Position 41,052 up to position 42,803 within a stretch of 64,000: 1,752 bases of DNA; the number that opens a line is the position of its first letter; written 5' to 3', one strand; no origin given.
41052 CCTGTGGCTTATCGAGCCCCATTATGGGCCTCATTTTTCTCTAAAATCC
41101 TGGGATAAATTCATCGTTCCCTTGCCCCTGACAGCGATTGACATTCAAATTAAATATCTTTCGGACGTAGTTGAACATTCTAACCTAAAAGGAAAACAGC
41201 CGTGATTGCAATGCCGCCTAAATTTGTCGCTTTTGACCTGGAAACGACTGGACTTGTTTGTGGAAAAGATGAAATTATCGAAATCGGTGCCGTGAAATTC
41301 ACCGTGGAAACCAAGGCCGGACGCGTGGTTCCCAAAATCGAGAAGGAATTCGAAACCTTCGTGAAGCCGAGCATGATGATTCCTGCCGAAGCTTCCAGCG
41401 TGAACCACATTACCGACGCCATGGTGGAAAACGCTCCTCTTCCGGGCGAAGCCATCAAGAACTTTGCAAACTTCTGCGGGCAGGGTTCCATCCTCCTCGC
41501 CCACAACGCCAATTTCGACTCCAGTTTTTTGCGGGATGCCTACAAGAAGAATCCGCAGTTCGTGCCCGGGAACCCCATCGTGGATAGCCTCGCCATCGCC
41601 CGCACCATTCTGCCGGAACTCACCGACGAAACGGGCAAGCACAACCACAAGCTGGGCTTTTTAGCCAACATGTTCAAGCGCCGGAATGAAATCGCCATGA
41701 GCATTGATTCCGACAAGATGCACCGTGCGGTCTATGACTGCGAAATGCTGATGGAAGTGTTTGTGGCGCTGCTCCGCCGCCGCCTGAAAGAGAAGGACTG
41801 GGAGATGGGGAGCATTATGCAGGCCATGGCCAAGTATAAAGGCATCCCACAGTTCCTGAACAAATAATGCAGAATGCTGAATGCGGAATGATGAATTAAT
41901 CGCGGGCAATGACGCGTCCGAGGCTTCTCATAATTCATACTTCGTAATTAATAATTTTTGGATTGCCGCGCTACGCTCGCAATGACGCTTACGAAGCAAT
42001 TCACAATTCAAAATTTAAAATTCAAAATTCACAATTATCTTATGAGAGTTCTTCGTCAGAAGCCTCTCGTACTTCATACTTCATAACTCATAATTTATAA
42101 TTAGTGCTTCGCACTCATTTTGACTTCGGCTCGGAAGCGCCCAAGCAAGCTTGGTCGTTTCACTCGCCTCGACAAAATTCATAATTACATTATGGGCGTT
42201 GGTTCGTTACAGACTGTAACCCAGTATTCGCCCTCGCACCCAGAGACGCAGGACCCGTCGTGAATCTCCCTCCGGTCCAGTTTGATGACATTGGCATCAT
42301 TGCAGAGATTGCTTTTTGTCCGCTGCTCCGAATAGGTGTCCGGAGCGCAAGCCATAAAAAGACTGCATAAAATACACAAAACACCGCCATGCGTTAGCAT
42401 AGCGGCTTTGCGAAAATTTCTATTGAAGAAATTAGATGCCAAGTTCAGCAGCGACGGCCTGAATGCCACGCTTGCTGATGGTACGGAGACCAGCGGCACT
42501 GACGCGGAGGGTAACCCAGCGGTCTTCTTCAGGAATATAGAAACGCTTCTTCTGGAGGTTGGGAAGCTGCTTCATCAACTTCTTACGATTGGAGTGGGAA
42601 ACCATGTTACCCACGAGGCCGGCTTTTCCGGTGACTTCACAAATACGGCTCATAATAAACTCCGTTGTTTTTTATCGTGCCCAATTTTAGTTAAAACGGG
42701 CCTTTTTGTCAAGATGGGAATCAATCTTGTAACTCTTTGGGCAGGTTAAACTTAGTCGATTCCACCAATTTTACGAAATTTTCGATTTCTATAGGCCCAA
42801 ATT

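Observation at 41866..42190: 325-bp mosaic of four different 7-bp tandem arrays alternating with short hairpin modules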

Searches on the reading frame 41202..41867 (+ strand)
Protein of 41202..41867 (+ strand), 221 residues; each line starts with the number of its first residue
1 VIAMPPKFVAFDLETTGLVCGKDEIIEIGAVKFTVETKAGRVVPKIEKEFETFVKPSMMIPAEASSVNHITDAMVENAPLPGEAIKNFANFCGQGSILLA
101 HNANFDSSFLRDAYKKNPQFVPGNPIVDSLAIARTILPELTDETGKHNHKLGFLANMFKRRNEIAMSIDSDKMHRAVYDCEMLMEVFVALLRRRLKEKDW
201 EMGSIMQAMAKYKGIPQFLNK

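Call 58: search_protein_families(library=pfam, proteins=[window:41202-41867:+], max_evalue=0.01)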
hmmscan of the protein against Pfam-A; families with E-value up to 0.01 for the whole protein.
window:41202-41867:+ (221 aa): 2 families
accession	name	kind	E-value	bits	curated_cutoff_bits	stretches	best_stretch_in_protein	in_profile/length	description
PF00929.31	RNase_T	-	7.8e-32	111.5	24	1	9-187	1-164/164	Exonuclease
PF16473.11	Rv2179c-like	-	4.2e-06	27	27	1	9-121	3-125/177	3'-5' exoribonuclease Rv2179c-like domain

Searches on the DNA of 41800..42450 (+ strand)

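Call 55: search_rna_families(source=window, start=41800, end=42450, threshold=evalue, max_evalue=10)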
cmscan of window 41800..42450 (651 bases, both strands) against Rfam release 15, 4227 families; matches with E-value up to 10: 4.
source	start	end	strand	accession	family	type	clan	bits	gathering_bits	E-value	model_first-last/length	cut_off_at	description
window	41921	42057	-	RF00579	SNORD90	Gene; snRNA; snoRNA; CD-box;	-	18.2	41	4.6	1-111/111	no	Small nucleolar RNA SNORD90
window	42051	42177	-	RF01699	Clostridiales-1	Gene; sRNA;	-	17.8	48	0.25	1-166/166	no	Clostridiales-1 RNA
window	42018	42100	-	RF01596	plasmodium_snoR20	Gene; snRNA; snoRNA; CD-box;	-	16.7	45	1.7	1-82/82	no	small nucleolar RNA snoR20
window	41942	42080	-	RF01471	rliB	Gene; sRNA;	-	14.4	40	2.2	1-360/360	no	Listeria sRNA rliB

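Call 75: build_rna_model(alignment_id=A2, structure=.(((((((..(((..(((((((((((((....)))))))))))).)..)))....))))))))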
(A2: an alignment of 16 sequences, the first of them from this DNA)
Model R1 built from alignment A2 (16 sequences, 62 columns); structure: as given.
model positions 62; base pairs 23; branch points 0; effective number of sequences 3; information 0.902 bits per position. Calibrated on 0.2 Mb of random sequence (short: E-values are rough).
structure used (alignment columns):
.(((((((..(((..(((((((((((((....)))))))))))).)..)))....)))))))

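Call 76: search_with_rna_model(model_id=R1, source=window, filters=off, max_evalue=10)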
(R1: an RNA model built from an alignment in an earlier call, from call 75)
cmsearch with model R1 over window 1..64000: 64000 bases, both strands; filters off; matches with E-value up to 10: 10.
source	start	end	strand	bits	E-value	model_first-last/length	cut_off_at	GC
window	14038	14099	-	79.2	4.6e-23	1-62/62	no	0.48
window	42118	42177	+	70.5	3.6e-20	1-62/62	no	0.53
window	42134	42161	-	19.4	0.003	17-44/62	no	0.57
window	42191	42243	+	11.7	1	1-62/62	no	0.55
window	55398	55440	+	11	1.7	1-62/62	no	0.47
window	14037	14098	+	10.7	2.3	1-62/62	no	0.47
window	60014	60057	-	10.6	2.3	1-62/62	no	0.25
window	57371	57427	+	9.6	5.1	1-62/62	no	0.6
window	35373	35412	+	9.5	5.7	1-62/62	no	0.52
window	9270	9295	-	9.2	7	1-62/62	no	0.27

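Call 77: search_with_rna_model(model_id=R1, sources=[L001, L003, L005, L239, L240, L241, L242, L243, L245, L247, L248, L249, L250, L251, L252, L253, L254, L259, L257], max_evalue=0.1)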
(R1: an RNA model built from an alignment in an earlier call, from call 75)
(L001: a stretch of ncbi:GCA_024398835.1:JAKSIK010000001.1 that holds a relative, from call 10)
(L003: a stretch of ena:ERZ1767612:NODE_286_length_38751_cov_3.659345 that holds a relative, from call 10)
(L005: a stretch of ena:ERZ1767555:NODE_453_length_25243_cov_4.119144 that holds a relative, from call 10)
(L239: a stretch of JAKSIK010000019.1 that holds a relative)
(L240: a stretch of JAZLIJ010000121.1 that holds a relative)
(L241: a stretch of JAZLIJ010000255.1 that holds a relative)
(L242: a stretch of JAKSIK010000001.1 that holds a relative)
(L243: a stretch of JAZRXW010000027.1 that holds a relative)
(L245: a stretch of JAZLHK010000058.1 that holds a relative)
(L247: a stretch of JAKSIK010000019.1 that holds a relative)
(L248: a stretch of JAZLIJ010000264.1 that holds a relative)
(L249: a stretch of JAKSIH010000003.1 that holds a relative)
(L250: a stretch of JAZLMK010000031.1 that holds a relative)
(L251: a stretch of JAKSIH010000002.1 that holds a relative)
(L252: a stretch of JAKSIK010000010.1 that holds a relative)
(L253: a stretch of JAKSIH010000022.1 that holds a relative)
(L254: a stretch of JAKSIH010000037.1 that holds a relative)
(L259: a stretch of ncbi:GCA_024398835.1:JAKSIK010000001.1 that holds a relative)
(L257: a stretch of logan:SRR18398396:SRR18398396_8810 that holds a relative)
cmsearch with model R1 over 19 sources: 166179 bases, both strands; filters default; matches with E-value up to 0.1: 24.
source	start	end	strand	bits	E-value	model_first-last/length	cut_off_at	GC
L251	5067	5128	-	85.8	8e-25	1-62/62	no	0.48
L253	7211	7272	-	85.8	8e-25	1-62/62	no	0.48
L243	6863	6924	+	85.6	9.3e-25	1-62/62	no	0.52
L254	432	493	-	83.5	4.5e-24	1-62/62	no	0.5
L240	1294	1355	-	82.2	1.3e-23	1-62/62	no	0.55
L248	7422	7483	-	82.2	1.3e-23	1-62/62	no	0.55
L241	7208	7269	-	80.8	3.6e-23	1-62/62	no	0.53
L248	7514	7575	-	78.5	2.1e-22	1-62/62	no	0.6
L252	412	471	-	72.7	1.7e-20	1-62/62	no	0.52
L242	6244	6303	-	72.6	1.9e-20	1-62/62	no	0.5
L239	652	711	-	72.4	2.2e-20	1-62/62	no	0.55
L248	7606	7667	-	72.2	2.7e-20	1-62/62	no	0.55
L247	3970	4029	+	69.8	1.5e-19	1-62/62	no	0.57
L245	3501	3558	+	58.4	9.3e-16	1-62/62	no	0.45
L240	1386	1526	-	57.6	1.7e-15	1-62/62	no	0.51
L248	56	116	+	50.6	3.5e-13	1-62/62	no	0.39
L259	3865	3926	-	50.5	3.8e-13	1-62/62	no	0.45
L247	5206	5253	+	28.6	7e-06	1-48/62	3'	0.46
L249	6183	6255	+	22.8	0.00059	1-62/62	no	0.49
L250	1681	1753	-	21.7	0.0013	1-62/62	no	0.51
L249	4666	4721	+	19.9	0.005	1-62/62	no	0.52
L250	3217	3268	-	19.2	0.009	1-62/62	no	0.52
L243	6864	6925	-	17.1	0.043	1-62/62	no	0.5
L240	1791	1854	+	16.3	0.08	1-62/62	no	0.42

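Call 78: search_with_rna_model(model_id=R1, sources=[L011, L012, L013, L014, L015, L016, L017, L018, L019, L020, L021, L022, L023, L024, L025, L027, L028, L030, L032, L033, L034, L036, L038, L039, L040, L041, L042, L044, L045, L046, L047, L049, L050, L051, L053, L055, L056, L058, L060, L062, L064, L065, L066, L068, L069, L070, L072, L075, L076, L080, L082, L087, L089, L093, L094, L095, L096, L097, L098, L099, L264, L266, L271, L272, L273, L276, L280, L281, L283, L285, L286, L288, L289, L292, L295, L297, L300, L311, L312, L314, L317, L320, L325, L327, L328, L329, L330, L333, L334, L335, L336, L340, L341], max_evalue=0.1)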
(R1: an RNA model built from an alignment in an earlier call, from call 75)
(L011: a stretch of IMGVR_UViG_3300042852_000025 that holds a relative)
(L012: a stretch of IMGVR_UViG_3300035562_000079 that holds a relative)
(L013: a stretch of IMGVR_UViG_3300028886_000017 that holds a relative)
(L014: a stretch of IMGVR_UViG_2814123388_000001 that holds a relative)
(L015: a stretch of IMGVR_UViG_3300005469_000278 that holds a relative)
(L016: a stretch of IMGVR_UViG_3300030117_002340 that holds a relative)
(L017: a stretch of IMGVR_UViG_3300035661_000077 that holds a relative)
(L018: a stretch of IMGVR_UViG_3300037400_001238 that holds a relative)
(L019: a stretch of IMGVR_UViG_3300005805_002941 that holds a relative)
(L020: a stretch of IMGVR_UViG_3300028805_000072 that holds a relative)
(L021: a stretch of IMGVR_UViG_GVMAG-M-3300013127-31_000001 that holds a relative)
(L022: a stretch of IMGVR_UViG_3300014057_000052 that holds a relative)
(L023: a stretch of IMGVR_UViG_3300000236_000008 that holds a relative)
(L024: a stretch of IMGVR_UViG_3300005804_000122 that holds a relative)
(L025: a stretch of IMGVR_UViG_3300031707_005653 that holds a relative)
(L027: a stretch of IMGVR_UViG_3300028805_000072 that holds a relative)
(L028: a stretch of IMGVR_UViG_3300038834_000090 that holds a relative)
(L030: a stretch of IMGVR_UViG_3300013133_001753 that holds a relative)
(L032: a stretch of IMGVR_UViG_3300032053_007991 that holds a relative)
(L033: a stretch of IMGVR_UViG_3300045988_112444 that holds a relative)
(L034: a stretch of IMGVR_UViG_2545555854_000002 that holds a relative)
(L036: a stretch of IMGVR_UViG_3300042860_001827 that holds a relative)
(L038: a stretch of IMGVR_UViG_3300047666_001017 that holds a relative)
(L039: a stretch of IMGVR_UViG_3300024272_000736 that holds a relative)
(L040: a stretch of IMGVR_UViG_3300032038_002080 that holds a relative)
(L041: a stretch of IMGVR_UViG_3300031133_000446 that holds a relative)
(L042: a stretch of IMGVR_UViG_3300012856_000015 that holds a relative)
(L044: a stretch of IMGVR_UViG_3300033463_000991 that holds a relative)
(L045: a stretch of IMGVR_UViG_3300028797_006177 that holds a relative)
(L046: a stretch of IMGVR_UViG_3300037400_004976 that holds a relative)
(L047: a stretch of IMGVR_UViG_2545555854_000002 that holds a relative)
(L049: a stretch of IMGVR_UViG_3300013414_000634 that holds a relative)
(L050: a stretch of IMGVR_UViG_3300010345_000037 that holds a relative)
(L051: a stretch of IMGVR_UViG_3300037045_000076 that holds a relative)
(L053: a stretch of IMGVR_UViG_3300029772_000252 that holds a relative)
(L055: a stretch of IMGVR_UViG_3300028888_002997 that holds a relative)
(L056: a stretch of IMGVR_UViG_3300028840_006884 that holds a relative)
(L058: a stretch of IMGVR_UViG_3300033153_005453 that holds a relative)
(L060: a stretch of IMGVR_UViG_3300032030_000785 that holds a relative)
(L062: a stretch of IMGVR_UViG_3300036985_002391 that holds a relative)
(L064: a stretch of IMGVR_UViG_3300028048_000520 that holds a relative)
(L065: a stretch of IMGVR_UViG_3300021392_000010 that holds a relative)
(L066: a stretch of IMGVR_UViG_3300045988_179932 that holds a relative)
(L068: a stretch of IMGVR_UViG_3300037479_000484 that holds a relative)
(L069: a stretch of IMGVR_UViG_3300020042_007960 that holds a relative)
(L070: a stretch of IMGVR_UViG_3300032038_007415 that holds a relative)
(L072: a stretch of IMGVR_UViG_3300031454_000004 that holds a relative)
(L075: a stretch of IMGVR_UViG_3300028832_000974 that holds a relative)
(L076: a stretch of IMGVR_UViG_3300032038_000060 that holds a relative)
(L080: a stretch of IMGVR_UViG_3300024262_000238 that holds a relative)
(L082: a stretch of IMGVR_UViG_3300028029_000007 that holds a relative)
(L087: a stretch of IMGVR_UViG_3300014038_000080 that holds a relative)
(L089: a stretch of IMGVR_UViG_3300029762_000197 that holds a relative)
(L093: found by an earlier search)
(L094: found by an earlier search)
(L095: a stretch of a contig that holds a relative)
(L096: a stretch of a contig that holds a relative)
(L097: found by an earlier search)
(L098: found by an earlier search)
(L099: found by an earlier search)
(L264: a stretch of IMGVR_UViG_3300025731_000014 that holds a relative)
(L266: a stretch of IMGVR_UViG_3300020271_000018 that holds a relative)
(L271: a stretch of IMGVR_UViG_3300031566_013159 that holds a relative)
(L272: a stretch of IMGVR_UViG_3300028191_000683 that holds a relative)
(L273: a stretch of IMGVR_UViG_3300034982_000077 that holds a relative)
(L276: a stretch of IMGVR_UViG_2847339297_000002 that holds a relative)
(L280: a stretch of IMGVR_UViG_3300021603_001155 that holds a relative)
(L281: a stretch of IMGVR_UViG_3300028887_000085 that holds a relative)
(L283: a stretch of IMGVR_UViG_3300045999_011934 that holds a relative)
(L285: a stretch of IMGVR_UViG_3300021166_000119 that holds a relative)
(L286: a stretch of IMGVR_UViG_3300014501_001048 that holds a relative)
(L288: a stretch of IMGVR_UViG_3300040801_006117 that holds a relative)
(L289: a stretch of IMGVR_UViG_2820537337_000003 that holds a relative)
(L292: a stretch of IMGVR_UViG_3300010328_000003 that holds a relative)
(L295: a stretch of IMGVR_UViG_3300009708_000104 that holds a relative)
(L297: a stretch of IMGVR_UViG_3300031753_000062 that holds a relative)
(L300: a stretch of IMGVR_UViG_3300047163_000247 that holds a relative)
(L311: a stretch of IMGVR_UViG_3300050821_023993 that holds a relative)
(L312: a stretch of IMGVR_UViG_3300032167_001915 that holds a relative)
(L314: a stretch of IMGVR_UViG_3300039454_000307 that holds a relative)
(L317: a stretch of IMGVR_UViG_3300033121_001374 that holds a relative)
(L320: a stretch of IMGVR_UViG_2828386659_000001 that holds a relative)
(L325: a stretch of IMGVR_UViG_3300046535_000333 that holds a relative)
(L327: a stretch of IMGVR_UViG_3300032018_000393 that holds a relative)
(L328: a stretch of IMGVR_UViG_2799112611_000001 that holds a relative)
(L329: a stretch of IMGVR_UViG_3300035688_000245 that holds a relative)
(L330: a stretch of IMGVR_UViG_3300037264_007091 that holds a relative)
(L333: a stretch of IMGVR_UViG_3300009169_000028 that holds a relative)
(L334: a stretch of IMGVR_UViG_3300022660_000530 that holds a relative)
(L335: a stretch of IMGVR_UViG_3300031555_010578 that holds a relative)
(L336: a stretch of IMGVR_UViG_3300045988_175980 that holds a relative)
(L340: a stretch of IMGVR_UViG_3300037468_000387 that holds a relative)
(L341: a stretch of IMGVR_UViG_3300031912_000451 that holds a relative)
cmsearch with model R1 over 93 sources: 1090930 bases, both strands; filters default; matches with E-value up to 0.1: 2.
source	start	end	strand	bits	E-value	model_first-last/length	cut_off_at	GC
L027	931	991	-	30.9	7.8e-06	1-62/62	no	0.51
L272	12576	12647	-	19.1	0.061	1-62/62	no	0.46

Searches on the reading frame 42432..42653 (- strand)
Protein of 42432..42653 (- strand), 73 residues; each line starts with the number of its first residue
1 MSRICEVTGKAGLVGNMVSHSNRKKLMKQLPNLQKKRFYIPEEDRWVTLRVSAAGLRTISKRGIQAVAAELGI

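Call 10: find_encoding_contigs(protein=window:42432-42653:-, flank=10000, max_places=10)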
Protein window:42432-42653:- (73 aa): 23 contigs read that carry it; 10 places shown.
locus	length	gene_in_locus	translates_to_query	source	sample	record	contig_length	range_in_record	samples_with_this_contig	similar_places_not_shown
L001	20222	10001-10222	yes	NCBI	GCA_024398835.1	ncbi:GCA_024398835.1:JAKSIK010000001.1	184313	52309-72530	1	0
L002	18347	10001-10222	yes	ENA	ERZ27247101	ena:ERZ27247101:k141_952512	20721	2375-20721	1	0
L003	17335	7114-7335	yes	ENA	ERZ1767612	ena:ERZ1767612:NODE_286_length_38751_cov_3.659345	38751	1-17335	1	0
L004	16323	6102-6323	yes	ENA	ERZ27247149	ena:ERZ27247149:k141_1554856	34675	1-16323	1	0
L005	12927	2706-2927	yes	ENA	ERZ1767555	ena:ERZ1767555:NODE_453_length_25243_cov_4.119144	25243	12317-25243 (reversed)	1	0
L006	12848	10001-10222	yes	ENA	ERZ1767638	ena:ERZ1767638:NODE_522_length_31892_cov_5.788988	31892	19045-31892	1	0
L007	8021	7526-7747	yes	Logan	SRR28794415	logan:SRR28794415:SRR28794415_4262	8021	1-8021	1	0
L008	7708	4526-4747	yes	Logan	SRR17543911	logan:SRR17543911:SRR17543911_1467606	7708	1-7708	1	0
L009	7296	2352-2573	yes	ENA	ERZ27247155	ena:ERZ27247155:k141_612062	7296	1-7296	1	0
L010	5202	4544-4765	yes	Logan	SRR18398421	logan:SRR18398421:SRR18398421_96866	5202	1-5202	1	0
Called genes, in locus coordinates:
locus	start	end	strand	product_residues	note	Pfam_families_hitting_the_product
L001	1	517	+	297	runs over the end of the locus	PF01040:UbiA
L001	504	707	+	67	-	-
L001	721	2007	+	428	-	PF00675:Peptidase_M16, PF05193:Peptidase_M16_C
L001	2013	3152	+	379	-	PF01702:TGT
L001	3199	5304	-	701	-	PF00270:DEAD, PF04851:ResIII (weak), PF00271:Helicase_C, PF25399:DeaD_dimer, PF03880:DbpA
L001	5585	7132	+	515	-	PF00664:ABC_membrane (faint), PF00005:ABC_tran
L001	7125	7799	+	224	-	PF04191:PEMT, PF04140:ICMT (weak)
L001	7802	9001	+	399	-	PF04413:Glycos_transf_N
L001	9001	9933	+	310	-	PF02401:LYTB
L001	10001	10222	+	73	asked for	PF00830:Ribosomal_L28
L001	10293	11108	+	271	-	-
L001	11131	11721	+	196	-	-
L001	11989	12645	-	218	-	PF00929:RNase_T, PF16473:Rv2179c-like (faint)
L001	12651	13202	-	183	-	PF04028:DUF374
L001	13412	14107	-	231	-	-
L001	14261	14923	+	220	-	PF08713:DNA_alkylation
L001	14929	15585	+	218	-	PF02254:TrkA_N, PF03446:NAD_binding_2 (weak), PF03807:F420_oxidored (faint), PF00107:ADH_zinc_N (faint), PF02080:TrkA_C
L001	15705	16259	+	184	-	PF21349:RUBY_RBDX, PF00210:Ferritin (faint), PF02915:Rubrerythrin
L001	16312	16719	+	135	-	PF01475:FUR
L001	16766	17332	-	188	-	-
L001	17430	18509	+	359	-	PF01264:Chorismate_synt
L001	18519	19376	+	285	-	PF02606:LpxK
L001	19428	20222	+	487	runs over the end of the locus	PF17868:AAA_lid_8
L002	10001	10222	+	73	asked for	PF00830:Ribosomal_L28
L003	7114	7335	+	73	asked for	PF00830:Ribosomal_L28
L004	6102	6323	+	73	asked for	PF00830:Ribosomal_L28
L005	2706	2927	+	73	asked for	PF00830:Ribosomal_L28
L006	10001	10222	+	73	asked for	PF00830:Ribosomal_L28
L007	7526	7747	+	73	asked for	PF00830:Ribosomal_L28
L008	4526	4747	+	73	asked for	PF00830:Ribosomal_L28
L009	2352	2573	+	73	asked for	PF00830:Ribosomal_L28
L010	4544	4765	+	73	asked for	PF00830:Ribosomal_L28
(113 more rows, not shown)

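Call 58: search_protein_families(library=pfam, proteins=[L001:10293-11108:+, L001:11131-11721:+], max_evalue=0.01)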
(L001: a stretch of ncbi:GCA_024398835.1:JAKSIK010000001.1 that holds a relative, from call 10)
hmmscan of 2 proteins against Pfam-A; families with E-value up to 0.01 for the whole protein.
L001:10293-11108:+ (271 aa): 1 family
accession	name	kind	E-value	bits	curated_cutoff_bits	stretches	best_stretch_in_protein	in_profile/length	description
PF19783.5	DUF6268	-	0.009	15.5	22.8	0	117-229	161-276/279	Domain of unknown function (DUF6268)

L001:11131-11721:+ (196 aa): 0 families
